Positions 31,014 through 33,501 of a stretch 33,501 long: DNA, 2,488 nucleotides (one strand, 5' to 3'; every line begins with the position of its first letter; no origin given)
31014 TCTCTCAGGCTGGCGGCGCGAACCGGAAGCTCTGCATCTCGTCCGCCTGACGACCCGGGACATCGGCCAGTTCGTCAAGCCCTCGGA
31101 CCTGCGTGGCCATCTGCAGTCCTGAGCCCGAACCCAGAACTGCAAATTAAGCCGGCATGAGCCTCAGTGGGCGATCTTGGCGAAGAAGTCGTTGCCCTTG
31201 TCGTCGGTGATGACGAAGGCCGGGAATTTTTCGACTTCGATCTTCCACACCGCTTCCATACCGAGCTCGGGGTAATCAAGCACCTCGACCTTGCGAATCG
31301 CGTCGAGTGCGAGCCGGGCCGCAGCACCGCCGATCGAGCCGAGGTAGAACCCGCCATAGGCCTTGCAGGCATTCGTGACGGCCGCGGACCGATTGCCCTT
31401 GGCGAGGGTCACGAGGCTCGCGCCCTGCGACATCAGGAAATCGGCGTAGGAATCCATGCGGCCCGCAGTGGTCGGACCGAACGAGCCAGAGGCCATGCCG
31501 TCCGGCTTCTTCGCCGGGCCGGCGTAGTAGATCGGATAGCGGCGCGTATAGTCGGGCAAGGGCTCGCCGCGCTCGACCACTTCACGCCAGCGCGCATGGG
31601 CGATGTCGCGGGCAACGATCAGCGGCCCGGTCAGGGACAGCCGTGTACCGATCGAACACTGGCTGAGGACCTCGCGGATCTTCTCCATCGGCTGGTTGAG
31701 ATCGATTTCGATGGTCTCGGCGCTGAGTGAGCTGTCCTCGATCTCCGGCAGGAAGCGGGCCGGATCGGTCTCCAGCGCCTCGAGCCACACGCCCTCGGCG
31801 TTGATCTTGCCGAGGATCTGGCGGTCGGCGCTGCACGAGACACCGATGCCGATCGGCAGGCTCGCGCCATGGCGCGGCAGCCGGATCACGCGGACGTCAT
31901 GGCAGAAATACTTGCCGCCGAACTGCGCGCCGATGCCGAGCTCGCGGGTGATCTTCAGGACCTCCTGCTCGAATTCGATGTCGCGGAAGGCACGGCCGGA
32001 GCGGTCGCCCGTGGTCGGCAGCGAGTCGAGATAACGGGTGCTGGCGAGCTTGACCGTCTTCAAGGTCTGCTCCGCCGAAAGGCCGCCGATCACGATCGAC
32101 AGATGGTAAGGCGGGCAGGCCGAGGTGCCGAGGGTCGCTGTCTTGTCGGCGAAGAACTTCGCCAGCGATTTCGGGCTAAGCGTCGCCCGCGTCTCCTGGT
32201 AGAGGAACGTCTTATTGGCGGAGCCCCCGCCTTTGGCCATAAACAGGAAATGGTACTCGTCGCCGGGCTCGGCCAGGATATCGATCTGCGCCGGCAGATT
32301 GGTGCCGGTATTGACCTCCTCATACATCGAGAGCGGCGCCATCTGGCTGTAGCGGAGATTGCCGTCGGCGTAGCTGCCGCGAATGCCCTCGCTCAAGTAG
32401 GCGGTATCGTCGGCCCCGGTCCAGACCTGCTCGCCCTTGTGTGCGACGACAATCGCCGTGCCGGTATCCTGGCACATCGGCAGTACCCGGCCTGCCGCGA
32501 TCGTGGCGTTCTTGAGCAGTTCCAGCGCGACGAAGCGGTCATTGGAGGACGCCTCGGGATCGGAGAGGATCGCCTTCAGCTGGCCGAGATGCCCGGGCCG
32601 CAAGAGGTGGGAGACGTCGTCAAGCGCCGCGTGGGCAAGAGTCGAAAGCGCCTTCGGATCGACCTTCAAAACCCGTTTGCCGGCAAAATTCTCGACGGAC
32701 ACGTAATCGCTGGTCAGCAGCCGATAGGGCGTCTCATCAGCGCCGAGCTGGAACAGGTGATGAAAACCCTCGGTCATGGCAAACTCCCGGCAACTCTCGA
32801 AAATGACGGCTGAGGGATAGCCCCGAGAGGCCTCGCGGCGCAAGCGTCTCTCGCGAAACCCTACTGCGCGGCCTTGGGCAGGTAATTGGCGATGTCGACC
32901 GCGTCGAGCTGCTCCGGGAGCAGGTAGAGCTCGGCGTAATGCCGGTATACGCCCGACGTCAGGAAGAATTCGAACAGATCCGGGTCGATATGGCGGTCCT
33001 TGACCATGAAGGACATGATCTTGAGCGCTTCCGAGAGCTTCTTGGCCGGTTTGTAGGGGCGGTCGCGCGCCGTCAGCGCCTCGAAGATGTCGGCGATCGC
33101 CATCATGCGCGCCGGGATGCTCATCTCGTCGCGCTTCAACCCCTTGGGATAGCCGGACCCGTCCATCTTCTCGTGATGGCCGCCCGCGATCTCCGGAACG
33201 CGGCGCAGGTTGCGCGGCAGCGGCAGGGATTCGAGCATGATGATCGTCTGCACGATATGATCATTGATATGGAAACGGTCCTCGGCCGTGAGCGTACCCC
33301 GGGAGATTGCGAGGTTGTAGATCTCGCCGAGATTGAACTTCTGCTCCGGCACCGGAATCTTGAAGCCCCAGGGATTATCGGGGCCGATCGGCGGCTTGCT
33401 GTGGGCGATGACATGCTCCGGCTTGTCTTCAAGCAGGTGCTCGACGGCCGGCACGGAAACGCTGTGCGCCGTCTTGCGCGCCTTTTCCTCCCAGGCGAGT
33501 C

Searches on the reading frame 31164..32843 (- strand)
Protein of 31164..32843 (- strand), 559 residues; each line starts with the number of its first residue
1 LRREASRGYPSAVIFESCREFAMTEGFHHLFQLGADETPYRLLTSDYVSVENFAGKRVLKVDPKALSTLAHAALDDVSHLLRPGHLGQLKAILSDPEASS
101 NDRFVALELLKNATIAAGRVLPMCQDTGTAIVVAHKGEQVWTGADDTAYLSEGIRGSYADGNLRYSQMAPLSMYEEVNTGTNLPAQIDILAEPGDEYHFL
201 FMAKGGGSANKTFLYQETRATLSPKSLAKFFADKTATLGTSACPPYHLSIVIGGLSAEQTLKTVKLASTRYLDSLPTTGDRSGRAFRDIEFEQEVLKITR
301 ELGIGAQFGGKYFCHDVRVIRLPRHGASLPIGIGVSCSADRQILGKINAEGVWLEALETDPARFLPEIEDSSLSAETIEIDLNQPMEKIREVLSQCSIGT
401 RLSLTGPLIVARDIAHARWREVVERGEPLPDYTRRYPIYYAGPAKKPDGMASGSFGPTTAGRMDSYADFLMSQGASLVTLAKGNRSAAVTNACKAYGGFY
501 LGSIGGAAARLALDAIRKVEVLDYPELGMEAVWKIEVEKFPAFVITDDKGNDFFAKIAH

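Call 6: search_protein_families(library=ncbifam, proteins=[window:31164-32843:-], max_evalue=0.001)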
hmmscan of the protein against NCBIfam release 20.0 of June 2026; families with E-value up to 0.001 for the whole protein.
window:31164-32843:- (559 aa): 11 families
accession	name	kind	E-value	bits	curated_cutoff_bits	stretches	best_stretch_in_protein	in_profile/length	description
NF011920.0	PRK15391.1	subfamily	1.4e-237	789.3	1094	1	29-558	10-539/548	class I fumarate hydratase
NF011919.0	PRK15390.1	equivalog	3.3e-235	781.5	1105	1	29-557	10-538/548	class I fumarate hydratase FumA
NF011921.0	PRK15392.1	equivalog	1.3e-221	736.9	1060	1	29-557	9-537/550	class I fumarate hydratase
TIGR00723.1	ttdB_fumA_fumB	subfamily_domain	5.4e-50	169.7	145.15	1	393-555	3-168/169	FumA C-terminus/TtdB family hydratase beta subunit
NF004885.0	PRK06246.1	equivalog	3.1e-38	131.6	276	1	96-342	38-274/279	fumarate hydratase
NF005310.0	PRK06842.1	equivalog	3.8e-35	121.3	238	1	381-554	4-173/185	Fe-S-containing hydro-lyase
TIGR00722.1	ttdA_fumA_fumB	subfamily_domain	2.1e-28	99.3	100.65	1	96-342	30-268/273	hydrolyase, tartrate alpha subunit/fumarate domain protein, Fe-S type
NF004708.0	PRK06043.1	equivalog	2.2e-26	92.6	269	1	380-558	3-180/192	fumarate hydratase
NF006253.0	PRK08395.1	equivalog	2.1e-20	73.1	244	1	391-555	12-164/166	fumarate hydratase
NF006082.0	PRK08228.1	equivalog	1.7e-18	66.8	264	1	391-556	13-181/205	L(+)-tartrate dehydratase subunit beta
NF006084.0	PRK08230.1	equivalog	5e-12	45.5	365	1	93-344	40-284/303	L(+)-tartrate dehydratase subunit alpha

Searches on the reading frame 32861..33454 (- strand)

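Call 6: search_protein_families(library=ncbifam, proteins=[window:32861-33454:-], max_evalue=0.001)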
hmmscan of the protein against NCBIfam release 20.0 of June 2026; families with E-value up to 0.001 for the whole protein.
window:32861-33454:- (197 aa): 1 family
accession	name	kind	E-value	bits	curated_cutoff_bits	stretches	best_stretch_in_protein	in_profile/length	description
NF053512.1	nitric_RR_NosR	exception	1.2e-09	37.7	400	1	55-166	246-352/422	response regulator c-di-GMP phosphodiesterase, NosR family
